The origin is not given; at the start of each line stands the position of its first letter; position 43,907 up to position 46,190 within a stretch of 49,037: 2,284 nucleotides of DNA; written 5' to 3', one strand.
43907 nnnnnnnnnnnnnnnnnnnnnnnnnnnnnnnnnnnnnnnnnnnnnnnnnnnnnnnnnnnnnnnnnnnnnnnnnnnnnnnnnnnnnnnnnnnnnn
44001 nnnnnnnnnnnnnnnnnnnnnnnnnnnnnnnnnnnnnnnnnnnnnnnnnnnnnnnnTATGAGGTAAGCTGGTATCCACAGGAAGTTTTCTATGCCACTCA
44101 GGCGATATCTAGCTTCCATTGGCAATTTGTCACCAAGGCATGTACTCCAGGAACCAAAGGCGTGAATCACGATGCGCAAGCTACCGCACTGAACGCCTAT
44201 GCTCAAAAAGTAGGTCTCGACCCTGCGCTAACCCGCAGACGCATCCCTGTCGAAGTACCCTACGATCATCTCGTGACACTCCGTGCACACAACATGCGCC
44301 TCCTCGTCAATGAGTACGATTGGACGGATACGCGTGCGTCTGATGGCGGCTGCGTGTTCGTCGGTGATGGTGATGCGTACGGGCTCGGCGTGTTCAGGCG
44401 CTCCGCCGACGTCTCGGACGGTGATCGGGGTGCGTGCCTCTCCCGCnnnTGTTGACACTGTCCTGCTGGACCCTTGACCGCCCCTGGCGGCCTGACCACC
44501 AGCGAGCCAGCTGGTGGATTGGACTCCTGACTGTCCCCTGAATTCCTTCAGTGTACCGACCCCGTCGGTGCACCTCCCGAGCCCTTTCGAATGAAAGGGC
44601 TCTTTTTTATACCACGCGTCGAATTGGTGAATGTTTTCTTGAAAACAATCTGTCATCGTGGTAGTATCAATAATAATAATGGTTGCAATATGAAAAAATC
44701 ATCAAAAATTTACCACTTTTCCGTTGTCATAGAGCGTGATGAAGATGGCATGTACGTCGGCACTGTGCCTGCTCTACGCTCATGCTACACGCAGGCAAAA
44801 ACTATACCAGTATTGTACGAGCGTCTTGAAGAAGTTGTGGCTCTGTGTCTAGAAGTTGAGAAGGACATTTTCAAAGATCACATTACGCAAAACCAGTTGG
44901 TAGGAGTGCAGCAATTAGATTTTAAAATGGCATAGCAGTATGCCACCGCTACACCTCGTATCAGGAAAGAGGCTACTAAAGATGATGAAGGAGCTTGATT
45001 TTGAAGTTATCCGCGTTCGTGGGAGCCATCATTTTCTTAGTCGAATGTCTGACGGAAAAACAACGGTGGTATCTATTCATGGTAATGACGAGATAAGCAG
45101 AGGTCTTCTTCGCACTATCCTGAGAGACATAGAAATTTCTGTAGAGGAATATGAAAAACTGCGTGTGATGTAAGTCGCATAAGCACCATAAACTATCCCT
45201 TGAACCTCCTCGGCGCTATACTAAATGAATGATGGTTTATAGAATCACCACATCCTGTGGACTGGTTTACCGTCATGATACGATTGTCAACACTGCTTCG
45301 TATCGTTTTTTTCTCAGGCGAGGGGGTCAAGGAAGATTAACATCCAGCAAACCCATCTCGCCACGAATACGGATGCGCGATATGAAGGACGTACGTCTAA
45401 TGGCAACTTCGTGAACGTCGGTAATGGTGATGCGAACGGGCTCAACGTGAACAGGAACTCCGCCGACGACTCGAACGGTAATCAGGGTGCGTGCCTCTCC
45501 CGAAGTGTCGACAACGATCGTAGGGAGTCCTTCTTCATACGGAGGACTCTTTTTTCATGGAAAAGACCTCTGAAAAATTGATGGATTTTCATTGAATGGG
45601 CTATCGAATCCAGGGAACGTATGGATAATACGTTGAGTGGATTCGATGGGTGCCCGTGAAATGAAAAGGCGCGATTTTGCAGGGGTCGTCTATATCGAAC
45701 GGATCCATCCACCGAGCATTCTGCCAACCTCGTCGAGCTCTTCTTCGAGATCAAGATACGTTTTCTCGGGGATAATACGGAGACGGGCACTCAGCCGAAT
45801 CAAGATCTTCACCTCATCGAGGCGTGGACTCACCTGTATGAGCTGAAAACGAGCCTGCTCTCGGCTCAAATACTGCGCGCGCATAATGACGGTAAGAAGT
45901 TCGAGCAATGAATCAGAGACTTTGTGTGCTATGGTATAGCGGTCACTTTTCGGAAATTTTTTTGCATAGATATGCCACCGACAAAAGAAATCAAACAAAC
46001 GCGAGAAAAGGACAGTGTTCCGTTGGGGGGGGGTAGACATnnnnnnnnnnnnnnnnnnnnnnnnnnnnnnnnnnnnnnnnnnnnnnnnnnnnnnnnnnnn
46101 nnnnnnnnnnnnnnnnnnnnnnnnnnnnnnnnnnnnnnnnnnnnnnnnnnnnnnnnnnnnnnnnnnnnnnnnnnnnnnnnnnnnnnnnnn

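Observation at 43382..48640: Complete diversity-generating retroelement with one template repeat and two variable repeats showing adenine-specific differences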

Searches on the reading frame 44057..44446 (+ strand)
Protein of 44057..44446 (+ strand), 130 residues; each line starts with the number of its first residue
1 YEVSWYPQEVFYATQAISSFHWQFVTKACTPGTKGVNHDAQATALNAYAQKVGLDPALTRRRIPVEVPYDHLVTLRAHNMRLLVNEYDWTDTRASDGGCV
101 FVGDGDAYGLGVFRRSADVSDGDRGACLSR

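Call 58: search_solved_structures(query=A3, max_evalue=10)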
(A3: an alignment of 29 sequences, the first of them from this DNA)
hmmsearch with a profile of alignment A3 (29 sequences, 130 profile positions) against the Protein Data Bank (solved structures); distinct sequences matched with E-value up to 10: 0.

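Call 64: predict_structure(alignment_id=A3)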
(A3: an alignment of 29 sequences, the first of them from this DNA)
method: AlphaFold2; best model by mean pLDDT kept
length: 130 residues; sequences in the alignment: 29
mean_pLDDT: 89.7   pTM: 0.82
mean pLDDT of the five models: 89.7, 84.7, 84.4, 81.5, 81.0
residues with pLDDT >= 90: 85; 70-90: 39; 50-70: 6; < 50: 0
segments of 3 or more residues with pLDDT < 50: none
pLDDT, mean of each block of 10 residues (from residue 1): 83 87 91 92 96 95 93 94 93 90 88 77 88
secondary structure, 60 per line:
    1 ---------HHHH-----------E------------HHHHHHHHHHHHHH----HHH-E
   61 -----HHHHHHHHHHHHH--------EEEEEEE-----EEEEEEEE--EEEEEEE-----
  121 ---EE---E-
elements in order: H10-13 H38-51 H66-78 E87-93 E99-106 E109-115

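Call 66: fold_search(model_id=the predicted structure, library=pdb)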
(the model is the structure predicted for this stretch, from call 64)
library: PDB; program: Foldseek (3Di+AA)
matches with E <= 10: 109; with E <= 0.001: 0
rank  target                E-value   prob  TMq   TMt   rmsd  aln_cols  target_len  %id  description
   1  3wbr_G                4.7e-01  0.28  0.41  0.42   6.9       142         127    9  Crystal structure of carbohydrate recognition domain of Blood Dendritic Cell Antigen-2 (BDCA2) lectin (crystal form-3) (released 2013-12-25)
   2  1ixx_A                8.4e-01  0.25  0.44  0.45   6.6       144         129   10  CRYSTAL STRUCTURE OF COAGULATION FACTORS IX/X-BINDING PROTEIN (IX/X-BP) FROM VENOM OF HABU SNAKE WITH A HETERODIMER OF (released 1998-05-06)
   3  6o6m_D                1.2e+00  0.10  0.34  0.14   6.7       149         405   13  The Structure of EgtB (Cabther) (released 2019-07-31)
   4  1y17_A                1.3e+00  0.14  0.40  0.40   6.9       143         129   11  crystal structure of Aa-X-bp-II, a snake venom protein with the activity of binding to coagulation factor X from Agkis (released 2006-03-07)
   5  6o6m_C                1.3e+00  0.10  0.34  0.14   6.7       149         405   13  The Structure of EgtB (Cabther) (released 2019-07-31)
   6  2dbw_C                1.4e+00  0.04  0.18  0.08   9.6        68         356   15  Crystal Structure of Gamma-glutamyltranspeptidase from Escherichia coli Acyl-Enzyme Intermediate (released 2006-04-18)
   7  6o6m_B                1.5e+00  0.12  0.37  0.15   6.6       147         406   13  The Structure of EgtB (Cabther) (released 2019-07-31)
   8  8a9y_A                1.6e+00  0.06  0.17  0.03  12.2        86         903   13  Substrate-free levan utilisation machinery (utilisome) (released 2023-06-07)
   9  2dbx_A                1.6e+00  0.04  0.18  0.08   9.6        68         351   15  Crystal Structure of Gamma-glutamyltranspeptidase from Escherichia coli Complexed with L-Glutamate (released 2006-04-18)
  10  2dbu_A                1.6e+00  0.03  0.18  0.08   9.7        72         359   14  Crystal Structure of Gamma-glutamyltranspeptidase from Escherichia coli (released 2006-04-18)
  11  8ryz                  1.7e+00  0.10  0.34  0.14   6.4       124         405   13  Structures of selenoneine synthase SenA from Variovorax paradoxus (released 2024-09-11)
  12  2z8i_C                1.7e+00  0.04  0.17  0.08   9.6        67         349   15  Crystal Structure of Escherichia coli Gamma-Glutamyltranspeptidase in Complex with Azaserine (released 2008-06-24)
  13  1wt9_A                2.1e+00  0.11  0.40  0.40   7.0       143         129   10  crystal structure of Aa-X-bp-I, a snake venom protein with the activity of binding to coagulation factor X from Agkist (released 2006-03-07)
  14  6qki_D                2.2e+00  0.09  0.37  0.15   6.6       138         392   14  Native structure of EgtB from Chloracidobacterium thermophilum, a type II sulfoxide synthase (released 2019-03-27)
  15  8qf6_A                2.4e+00  0.08  0.35  0.15   6.6       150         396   13  Sulfoxide synthase from Chloracidobacterium thermophilum, EgtB type II, in complex with iron and trimethylhistidine (released 2024-09-11)
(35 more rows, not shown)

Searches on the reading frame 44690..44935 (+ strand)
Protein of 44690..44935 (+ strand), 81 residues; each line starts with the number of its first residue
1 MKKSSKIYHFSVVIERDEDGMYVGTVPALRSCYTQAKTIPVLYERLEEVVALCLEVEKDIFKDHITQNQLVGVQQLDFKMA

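Call 11: search_protein_families(library=pfam, proteins=[window:44690-44935:+], max_evalue=0.01)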
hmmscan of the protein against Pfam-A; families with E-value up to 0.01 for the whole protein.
window:44690-44935:+ (81 aa): 2 families
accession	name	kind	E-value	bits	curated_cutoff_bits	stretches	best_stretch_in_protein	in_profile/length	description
PF15919.11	HicB_lk_antitox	-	0.00031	21.3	27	1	10-58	1-49/123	HicB_like antitoxin of bacterial toxin-antitoxin system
PF21748.3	UPF0150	-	0.0043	17.4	27.3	1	18-50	17-49/64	UPF0150-like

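Call 12: search_protein_families(library=ncbifam, proteins=[window:44690-44935:+], max_evalue=0.01)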
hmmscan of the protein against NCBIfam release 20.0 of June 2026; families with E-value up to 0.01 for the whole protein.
window:44690-44935:+ (81 aa): 0 families

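Call 96: search_protein_families(library=padloc, proteins=[window:44690-44935:+], max_evalue=0.001)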
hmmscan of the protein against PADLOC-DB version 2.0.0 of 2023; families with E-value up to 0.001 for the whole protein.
window:44690-44935:+ (81 aa): 0 families

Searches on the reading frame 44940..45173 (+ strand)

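Call 11: search_protein_families(library=pfam, proteins=[window:44940-45173:+], max_evalue=0.01)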
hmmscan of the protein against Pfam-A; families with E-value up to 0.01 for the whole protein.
window:44940-45173:+ (77 aa): 1 family
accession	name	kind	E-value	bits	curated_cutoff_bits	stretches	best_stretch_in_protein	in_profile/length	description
PF07927.17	HicA_toxin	-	2.2e-15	56.9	27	1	9-66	1-58/58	HicA toxin of bacterial toxin-antitoxin,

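Call 12: search_protein_families(library=ncbifam, proteins=[window:44940-45173:+], max_evalue=0.01)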
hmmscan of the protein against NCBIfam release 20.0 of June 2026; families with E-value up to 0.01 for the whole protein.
window:44940-45173:+ (77 aa): 0 families

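Call 96: search_protein_families(library=padloc, proteins=[window:44940-45173:+], max_evalue=0.001)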
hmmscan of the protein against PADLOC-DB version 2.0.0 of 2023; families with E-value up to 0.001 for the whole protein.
window:44940-45173:+ (77 aa): 0 families

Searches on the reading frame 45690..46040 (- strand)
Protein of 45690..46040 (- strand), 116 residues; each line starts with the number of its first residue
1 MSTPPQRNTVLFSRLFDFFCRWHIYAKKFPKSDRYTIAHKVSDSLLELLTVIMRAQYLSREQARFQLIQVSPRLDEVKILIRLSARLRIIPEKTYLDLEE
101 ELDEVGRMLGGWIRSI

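Call 11: search_protein_families(library=pfam, proteins=[window:45690-46040:-], max_evalue=0.01)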
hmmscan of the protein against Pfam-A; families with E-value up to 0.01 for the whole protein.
window:45690-46040:- (116 aa): 2 families
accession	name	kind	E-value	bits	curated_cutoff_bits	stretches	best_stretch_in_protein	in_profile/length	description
PF22296.2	bAvd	-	4.5e-18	66.2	40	1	11-115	3-106/107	bAvd-like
PF05635.17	23S_rRNA_IVP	-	7e-05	23.5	33.8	1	16-110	10-105/106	23S rRNA-intervening sequence protein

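Call 12: search_protein_families(library=ncbifam, proteins=[window:45690-46040:-], max_evalue=0.01)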
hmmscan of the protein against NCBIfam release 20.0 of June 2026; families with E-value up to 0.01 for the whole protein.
window:45690-46040:- (116 aa): 2 families
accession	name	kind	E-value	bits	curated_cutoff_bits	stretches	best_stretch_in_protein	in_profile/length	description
NF033474.1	DivGenRetAVD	equivalog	6.8e-20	71.3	80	1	13-114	5-104/104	diversity-generating retroelement protein Avd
TIGR02436.1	TIGR02436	subfamily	1.7e-05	25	24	1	14-116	4-108/109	four helix bundle protein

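Call 15: search_solved_structures(query=window:45690-46040:-, max_evalue=1)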
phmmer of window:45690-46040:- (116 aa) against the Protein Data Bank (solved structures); distinct sequences matched with E-value up to 1: 5.
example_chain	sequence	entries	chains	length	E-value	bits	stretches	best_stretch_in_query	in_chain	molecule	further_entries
9uuh_A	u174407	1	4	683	0.17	15.4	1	11-73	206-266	Polyphosphate kinase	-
7cww_A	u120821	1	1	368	0.27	14.8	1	10-44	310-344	TsrE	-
9uri_A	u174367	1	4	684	0.52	13.9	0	11-73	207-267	Polyphosphate kinase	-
9urj_A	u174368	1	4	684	0.55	13.8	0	11-73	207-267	Polyphosphate kinase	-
1xdo_A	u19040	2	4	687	0.55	13.8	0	11-73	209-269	Polyphosphate kinase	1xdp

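Call 19: find_encoding_contigs(protein=window:45690-46040:-, flank=6000, max_places=10)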
Protein window:45690-46040:- (116 aa): 1 contig read that carries it; 1 place shown.
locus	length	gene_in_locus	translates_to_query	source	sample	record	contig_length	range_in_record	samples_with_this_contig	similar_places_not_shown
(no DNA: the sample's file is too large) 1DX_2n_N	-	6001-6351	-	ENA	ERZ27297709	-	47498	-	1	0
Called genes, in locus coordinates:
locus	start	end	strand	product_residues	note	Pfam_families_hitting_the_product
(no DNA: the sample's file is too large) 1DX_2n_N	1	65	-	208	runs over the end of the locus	-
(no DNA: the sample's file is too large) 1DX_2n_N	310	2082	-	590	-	PF00004:AAA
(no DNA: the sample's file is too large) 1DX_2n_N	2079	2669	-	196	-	PF13353:Fer4_12, PF04055:Radical_SAM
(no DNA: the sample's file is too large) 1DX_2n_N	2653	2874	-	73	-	-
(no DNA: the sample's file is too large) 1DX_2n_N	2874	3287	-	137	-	-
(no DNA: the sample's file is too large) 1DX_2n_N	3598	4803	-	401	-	-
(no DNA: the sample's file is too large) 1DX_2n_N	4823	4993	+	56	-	-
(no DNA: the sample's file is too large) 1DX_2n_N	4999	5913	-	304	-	PF00078:RVT_1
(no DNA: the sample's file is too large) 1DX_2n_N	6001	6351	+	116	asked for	PF22296:bAvd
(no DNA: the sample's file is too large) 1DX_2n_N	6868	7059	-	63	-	PF07927:HicA_toxin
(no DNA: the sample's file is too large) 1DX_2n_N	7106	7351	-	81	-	-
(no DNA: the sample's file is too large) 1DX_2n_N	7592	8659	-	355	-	-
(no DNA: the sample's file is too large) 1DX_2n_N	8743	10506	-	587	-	PF01411:tRNA-synt_2c, PF07973:tRNA_SAD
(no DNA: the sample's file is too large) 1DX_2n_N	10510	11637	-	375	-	PF03054:tRNA_Me_trans, PF20259:tRNA_Me_trans_M, PF20258:tRNA_Me_trans_C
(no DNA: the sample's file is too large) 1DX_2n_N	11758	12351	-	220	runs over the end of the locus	-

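Call 72: find_homologous_proteins(query=window:45690-46040:-, max_evalue=1e-10)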
Query window:45690-46040:- (116 aa): 6 proteins with E <= 1e-10 among 13 candidates.
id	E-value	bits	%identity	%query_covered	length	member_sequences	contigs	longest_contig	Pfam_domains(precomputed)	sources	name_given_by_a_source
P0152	1.3e-69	249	100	100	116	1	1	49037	PF22296.3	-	-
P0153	3.2e-25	106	45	100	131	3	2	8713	PF22296.3,PF05635.18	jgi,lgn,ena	-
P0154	1.0e-15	76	40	91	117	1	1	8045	PF22296.3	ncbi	-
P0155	2.7e-15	74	38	94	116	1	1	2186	PF22296.3,PF05635.18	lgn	-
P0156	1.5e-11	62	37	94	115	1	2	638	PF22296.3,PF05635.18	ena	-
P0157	1.9e-11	62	33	91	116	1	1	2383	PF22296.3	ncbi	-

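Call 73: find_encoding_contigs(protein=P0153, flank=6000, max_places=3)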
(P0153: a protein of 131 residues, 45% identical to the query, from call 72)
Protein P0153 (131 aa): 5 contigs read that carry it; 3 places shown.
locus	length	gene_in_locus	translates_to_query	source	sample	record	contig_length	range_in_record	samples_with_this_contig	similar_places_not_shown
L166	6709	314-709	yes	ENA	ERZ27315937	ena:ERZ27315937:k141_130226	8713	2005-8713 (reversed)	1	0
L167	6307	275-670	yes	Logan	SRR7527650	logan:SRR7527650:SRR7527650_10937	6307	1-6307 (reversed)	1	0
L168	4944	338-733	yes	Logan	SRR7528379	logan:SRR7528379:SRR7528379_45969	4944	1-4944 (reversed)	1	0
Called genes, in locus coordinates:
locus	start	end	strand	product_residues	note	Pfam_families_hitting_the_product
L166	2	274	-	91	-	?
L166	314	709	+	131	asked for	PF05635:23S_rRNA_IVP (faint), PF22296:bAvd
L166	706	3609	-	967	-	PF07728:AAA_5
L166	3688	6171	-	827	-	PF01841:Transglut_core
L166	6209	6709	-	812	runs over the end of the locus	PF01588:tRNA_bind, PF03483:B3_4, PF03484:B5, PF17759:tRNA_synthFbeta, PF03147:FDX-ACB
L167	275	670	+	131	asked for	PF05635:23S_rRNA_IVP (faint), PF22296:bAvd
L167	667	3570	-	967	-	PF07728:AAA_5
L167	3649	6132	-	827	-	PF01841:Transglut_core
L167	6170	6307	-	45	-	?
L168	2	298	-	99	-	?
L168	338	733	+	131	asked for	PF05635:23S_rRNA_IVP (faint), PF22296:bAvd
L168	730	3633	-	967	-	PF07728:AAA_5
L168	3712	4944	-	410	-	?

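Call 96: search_protein_families(library=padloc, proteins=[window:45690-46040:-], max_evalue=0.001)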
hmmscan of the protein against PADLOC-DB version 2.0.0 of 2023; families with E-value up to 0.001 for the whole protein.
window:45690-46040:- (116 aa): 0 families

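Call 97: search_protein_families(library=phrogs, proteins=[window:45690-46040:-], max_evalue=0.001)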
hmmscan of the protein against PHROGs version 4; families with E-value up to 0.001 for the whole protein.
window:45690-46040:- (116 aa): 1 family
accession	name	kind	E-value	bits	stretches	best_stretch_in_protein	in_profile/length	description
phrog_3206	-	DNA, RNA and nucleotide metabolism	9.6e-15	55.5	1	23-116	30-124/154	Avd protein of DGR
